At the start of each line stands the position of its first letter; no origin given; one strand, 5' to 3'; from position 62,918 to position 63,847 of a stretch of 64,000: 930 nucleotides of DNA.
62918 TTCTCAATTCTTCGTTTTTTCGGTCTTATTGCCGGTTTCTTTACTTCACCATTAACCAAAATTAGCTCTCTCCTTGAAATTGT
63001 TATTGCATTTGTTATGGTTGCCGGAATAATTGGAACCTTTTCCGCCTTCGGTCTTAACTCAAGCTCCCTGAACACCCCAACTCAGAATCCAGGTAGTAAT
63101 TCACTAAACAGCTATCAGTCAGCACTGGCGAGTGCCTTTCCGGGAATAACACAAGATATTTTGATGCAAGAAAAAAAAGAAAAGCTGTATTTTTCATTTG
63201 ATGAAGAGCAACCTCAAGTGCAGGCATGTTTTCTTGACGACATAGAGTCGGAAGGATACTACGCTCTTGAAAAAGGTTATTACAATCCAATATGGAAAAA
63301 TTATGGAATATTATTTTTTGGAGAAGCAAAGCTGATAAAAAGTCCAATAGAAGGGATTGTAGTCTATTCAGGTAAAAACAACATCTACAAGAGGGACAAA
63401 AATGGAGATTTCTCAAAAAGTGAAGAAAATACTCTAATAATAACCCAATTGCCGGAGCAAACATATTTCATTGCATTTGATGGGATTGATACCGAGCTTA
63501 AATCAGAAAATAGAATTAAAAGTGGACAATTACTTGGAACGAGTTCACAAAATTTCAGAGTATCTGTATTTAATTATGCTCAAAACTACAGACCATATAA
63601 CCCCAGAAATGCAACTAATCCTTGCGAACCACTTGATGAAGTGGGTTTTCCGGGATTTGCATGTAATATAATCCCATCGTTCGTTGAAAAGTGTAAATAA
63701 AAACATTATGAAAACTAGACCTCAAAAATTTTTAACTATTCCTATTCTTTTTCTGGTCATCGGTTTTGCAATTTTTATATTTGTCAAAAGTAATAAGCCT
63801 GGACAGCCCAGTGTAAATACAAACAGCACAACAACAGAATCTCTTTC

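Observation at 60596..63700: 1034-aa protein combining a coiled-coil N-terminus, a long GxxxG glycine-zipper membrane region and a C-terminal cysteine-containing globular domain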

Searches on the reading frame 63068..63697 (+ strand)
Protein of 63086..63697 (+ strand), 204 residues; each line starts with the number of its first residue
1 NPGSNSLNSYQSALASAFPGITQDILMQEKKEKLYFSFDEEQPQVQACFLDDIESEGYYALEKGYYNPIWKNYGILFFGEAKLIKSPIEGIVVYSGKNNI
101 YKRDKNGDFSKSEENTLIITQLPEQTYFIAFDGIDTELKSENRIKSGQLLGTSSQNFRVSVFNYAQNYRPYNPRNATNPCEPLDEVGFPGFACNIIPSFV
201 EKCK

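Call 15: search_solved_structures(query=window:63086-63697:+, max_evalue=10, show_alignments=3)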
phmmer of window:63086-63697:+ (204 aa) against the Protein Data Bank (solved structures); distinct sequences matched with E-value up to 10: 6.
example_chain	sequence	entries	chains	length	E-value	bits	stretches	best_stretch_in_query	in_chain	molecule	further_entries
6ek4_A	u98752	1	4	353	0.48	13.3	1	86-141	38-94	PaxB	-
21vq_E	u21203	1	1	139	0.72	12.7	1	119-160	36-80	Phi92_gp136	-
1b0u_A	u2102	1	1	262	1.2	12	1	83-159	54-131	HISTIDINE PERMEASE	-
4nk7_A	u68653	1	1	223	1.3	11.9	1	71-113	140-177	Serine/threonine-protein kinase PLK4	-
4g7n_A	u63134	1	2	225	1.3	11.9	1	71-113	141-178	Serine/threonine-protein kinase PLK4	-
1itw_A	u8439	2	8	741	1.4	11.8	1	98-155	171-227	Isocitrate dehydrogenase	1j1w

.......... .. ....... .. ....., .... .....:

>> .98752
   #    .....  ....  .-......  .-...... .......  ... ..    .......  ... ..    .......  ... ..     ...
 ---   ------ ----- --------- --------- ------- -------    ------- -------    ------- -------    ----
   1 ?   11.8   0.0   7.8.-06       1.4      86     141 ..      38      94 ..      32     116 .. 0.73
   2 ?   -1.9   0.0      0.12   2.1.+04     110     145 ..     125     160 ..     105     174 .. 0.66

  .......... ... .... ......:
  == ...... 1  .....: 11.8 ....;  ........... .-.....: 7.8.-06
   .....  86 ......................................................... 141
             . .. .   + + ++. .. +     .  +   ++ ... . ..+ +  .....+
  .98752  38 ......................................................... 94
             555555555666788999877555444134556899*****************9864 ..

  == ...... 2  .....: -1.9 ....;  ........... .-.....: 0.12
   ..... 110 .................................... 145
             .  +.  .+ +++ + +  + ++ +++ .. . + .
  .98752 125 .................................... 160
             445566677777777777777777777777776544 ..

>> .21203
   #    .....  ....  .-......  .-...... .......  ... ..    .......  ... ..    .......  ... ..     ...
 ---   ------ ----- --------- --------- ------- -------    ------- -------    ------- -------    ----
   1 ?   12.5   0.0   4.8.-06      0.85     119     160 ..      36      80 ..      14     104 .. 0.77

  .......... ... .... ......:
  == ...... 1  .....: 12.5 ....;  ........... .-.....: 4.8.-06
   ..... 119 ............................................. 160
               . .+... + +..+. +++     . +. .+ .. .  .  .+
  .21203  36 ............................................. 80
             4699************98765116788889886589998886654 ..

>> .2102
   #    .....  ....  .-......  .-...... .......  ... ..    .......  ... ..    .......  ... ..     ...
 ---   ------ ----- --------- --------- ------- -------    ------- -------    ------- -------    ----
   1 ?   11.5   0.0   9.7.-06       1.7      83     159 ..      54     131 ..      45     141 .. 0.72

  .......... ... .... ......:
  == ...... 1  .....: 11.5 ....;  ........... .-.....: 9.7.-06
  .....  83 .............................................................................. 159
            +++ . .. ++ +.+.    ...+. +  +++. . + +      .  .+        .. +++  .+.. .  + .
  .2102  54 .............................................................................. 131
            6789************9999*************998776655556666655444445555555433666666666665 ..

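Call 30: find_homologous_proteins(query=A3, max_evalue=0.01)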
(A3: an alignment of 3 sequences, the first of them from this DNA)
Query A3 (3 sequences): 3004 candidates shared short words with the query, none scored E <= 0.01.

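Call 42: predict_structure(alignment_id=A3)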
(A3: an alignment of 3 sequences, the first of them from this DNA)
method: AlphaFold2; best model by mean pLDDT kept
length: 210 residues; sequences in the alignment: 3
mean_pLDDT: 56.9   pTM: 0.60
mean pLDDT of the five models: 56.9, 51.1, 48.0, 39.3, 30.3
residues with pLDDT >= 90: 6; 70-90: 66; 50-70: 56; < 50: 82
segments of 3 or more residues with pLDDT < 50: 1-62, 75-78, 199-210
pLDDT, mean of each block of 10 residues (from residue 1): 28 27 23 31 38 34 53 50 66 84 63 63 82 81 90 83 76 56 68 63 33
secondary structure, 60 per line:
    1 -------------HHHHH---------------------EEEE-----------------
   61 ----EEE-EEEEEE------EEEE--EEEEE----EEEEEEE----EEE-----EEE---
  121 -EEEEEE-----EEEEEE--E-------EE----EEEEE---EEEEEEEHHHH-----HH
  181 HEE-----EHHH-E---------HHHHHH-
elements in order: H14-18 E40-43 E65-67 E69-74 E81-84 E87-91 E96-102 E107-109 E115-117 E122-127 E133-138 E155-159 E163-169 H170-173 H204-209

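Call 47: search_solved_structures(query=A3, max_evalue=10, show_alignments=4)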
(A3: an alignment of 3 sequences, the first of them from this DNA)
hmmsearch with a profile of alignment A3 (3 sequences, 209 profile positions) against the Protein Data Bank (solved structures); distinct sequences matched with E-value up to 10: 14.
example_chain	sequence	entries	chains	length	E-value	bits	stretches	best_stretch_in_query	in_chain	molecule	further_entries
21dx_A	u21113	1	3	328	0.19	14.2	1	43-82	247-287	P2X purinoceptor 3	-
21fg_A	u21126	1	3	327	0.19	14.2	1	43-82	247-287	P2X purinoceptor 3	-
9ux4_A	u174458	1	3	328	0.19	14.2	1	43-82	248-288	P2X purinoceptor 3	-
9ik1_A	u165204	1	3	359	0.22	14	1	43-82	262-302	P2X purinoceptor 3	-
5svl_A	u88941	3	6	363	0.22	14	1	43-82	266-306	P2X purinoceptor 3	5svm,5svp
9ux1_A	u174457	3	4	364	0.22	14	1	43-82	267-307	P2X purinoceptor 3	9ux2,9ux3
6ah4_A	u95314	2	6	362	0.22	14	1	43-82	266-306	P2X purinoceptor 3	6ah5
5svj_A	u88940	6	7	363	0.23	14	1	43-82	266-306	P2X purinoceptor 3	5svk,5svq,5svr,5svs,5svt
5yve_A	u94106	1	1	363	0.23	14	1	43-82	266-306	P2X purinoceptor 3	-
9cop_x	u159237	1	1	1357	0.47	12.9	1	64-115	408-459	Regulator of V-ATPase in vacuolar membrane protein 1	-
9bpc_A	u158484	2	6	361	0.48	12.9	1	45-82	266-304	P2X purinoceptor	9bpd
7tl4_A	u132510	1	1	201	1.2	11.6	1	45-88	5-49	DNA primase large subunit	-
7tl2_A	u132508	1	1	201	1.2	11.6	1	45-88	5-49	DNA primase large subunit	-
7tl3_A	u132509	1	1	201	1.4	11.4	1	45-88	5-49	DNA primase large subunit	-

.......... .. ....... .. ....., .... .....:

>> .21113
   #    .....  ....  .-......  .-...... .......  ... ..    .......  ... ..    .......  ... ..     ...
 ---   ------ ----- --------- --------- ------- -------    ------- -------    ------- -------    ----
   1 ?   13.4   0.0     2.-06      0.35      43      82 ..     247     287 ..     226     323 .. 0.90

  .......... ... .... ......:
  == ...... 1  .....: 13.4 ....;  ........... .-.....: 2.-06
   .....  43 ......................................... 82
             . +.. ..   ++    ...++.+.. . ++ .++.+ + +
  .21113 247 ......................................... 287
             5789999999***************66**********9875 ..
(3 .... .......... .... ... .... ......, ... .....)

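Call 96: fold_search(model_id=the predicted structure, library=viral)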
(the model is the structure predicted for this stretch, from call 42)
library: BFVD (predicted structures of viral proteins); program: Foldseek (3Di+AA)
matches with E <= 10: 403; with E <= 0.001: 47
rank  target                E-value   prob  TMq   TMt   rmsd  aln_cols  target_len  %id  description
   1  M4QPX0                5.5e-06  1.00  0.38  0.42  24.9       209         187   11  (no name in the UniProt tables at hand)
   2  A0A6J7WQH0            1.2e-05  1.00  0.33  0.09  19.2       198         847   14  Peptidase M23 [uncultured Caudovirales phage]
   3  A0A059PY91            2.2e-05  1.00  0.41  0.10  24.7       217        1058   12  Internal protein [Anabaena phage A-4L]
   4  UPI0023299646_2       2.6e-05  1.00  0.35  0.08   5.5       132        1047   15  (no name look-up for this kind of identifier)
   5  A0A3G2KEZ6            3.0e-05  1.00  0.39  0.33   5.7       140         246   17  Lysin A [Arthrobacter phage Corgi]
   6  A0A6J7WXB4            5.6e-05  1.00  0.39  0.09  22.1       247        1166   14  Peptidase M23 [uncultured Caudovirales phage]
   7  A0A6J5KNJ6            5.9e-05  1.00  0.36  0.10  27.5       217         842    8  Peptidase M23 [uncultured Caudovirales phage]
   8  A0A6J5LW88            6.6e-05  1.00  0.40  0.56   6.2       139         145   10  Peptidase M23 [uncultured Caudovirales phage]
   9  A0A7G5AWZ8            6.6e-05  1.00  0.39  0.10  16.5       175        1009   14  Putative endopeptidase [Arthronema virus TR020]
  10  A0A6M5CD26            6.6e-05  1.00  0.36  0.06  14.3       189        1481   15  (no name in the UniProt tables at hand)
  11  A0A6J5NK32            8.7e-05  1.00  0.38  0.32   9.4       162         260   14  Peptidase M23 [uncultured Caudovirales phage]
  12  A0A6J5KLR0            9.7e-05  1.00  0.33  0.44  15.1       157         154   18  Peptidase M23 [uncultured Caudovirales phage]
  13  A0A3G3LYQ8            1.1e-04  1.00  0.38  0.21   5.2       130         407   12  Lysin A [Brevibacterium phage Cantare]
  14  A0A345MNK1            1.2e-04  1.00  0.40  0.15  17.7       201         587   12  (no name in the UniProt tables at hand)
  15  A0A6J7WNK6            1.2e-04  1.00  0.34  0.09  20.4       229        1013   11  Peptidase M23 [uncultured Caudovirales phage]
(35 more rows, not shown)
